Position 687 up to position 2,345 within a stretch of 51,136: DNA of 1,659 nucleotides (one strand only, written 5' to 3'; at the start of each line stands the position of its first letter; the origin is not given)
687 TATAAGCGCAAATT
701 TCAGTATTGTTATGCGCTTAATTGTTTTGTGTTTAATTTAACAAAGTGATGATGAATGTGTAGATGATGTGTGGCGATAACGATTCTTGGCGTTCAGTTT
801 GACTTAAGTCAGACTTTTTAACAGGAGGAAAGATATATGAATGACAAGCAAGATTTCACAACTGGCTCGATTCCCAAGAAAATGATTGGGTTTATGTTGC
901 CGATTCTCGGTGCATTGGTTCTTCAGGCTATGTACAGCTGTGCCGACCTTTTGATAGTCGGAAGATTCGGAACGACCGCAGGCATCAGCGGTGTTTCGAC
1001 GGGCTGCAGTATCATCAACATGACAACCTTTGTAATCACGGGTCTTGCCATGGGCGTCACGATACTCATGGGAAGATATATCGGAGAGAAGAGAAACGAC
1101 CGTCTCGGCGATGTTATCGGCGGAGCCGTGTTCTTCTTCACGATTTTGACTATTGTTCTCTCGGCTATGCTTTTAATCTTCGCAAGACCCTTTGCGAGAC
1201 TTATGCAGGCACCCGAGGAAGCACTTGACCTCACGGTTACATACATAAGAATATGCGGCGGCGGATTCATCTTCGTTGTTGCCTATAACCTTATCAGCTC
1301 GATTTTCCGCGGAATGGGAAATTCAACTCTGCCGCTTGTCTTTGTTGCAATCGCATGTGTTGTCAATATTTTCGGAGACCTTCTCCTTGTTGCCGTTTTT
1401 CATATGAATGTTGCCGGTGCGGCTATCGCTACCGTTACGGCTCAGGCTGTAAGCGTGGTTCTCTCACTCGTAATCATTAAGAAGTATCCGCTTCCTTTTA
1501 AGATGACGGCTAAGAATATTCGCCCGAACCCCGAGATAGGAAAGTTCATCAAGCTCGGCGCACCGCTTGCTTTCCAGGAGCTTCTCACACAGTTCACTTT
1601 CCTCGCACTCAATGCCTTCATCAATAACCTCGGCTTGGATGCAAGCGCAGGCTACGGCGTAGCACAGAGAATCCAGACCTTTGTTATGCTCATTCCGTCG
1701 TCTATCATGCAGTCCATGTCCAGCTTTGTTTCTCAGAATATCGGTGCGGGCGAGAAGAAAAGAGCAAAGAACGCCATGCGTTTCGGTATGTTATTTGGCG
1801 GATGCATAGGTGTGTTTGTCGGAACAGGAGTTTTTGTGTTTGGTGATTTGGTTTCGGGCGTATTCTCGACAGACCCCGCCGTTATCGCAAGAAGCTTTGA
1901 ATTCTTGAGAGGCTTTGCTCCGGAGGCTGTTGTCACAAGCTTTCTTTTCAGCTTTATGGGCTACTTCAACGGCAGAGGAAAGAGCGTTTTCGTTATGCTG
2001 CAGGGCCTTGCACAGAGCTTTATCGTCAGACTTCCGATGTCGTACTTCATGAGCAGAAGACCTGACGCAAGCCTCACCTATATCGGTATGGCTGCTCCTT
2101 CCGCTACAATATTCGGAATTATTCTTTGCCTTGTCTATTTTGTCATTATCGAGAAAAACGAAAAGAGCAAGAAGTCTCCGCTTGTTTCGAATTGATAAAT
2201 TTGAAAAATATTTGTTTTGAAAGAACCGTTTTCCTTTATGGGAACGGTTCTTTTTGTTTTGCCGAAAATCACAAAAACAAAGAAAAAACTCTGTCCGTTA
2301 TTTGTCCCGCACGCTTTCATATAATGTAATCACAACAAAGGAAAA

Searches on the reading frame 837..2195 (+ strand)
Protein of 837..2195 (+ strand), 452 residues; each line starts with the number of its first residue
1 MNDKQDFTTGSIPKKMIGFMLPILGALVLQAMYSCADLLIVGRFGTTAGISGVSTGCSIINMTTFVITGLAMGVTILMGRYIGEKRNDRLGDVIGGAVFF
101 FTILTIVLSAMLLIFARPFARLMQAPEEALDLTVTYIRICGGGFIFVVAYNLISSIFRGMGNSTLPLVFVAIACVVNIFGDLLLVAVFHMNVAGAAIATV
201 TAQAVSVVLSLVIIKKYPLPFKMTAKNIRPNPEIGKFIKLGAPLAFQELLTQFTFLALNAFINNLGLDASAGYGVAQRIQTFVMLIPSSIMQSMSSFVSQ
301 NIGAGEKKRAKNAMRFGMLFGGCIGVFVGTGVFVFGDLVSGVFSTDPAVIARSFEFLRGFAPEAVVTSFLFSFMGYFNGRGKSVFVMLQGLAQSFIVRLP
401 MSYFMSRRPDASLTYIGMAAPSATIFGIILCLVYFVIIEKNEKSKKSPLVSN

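Call 67: find_encoding_contigs(protein=window:837-2195:+, flank=10000, max_places=4)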
Protein window:837-2195:+ (452 aa): 6 contigs read that carry it; 4 places shown.
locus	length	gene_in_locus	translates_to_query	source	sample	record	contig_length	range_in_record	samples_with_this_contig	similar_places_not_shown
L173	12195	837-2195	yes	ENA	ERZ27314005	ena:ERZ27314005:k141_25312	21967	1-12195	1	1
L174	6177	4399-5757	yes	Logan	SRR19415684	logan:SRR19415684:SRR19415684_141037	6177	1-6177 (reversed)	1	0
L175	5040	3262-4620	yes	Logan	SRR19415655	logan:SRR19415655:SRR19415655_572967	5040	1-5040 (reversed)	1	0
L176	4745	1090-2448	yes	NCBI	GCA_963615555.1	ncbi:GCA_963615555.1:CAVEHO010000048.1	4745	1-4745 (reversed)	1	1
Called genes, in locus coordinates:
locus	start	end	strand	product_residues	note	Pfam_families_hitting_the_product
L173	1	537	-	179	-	?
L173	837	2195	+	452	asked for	PF01554:MatE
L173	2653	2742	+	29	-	-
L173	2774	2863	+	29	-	-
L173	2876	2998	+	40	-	-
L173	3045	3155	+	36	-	-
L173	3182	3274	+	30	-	-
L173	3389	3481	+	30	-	-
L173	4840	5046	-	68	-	PF05979:DUF896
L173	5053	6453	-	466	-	PF01554:MatE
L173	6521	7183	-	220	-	PF00702:Hydrolase, PF12710:HAD (weak), PF13419:HAD_2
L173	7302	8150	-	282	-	-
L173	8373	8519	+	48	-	-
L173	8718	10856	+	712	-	-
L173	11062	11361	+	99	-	-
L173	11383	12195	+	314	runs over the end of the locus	PF03547:Mem_trans, PF01758:SBF (weak)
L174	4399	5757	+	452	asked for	PF01554:MatE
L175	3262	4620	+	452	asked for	PF01554:MatE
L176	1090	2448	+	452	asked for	PF01554:MatE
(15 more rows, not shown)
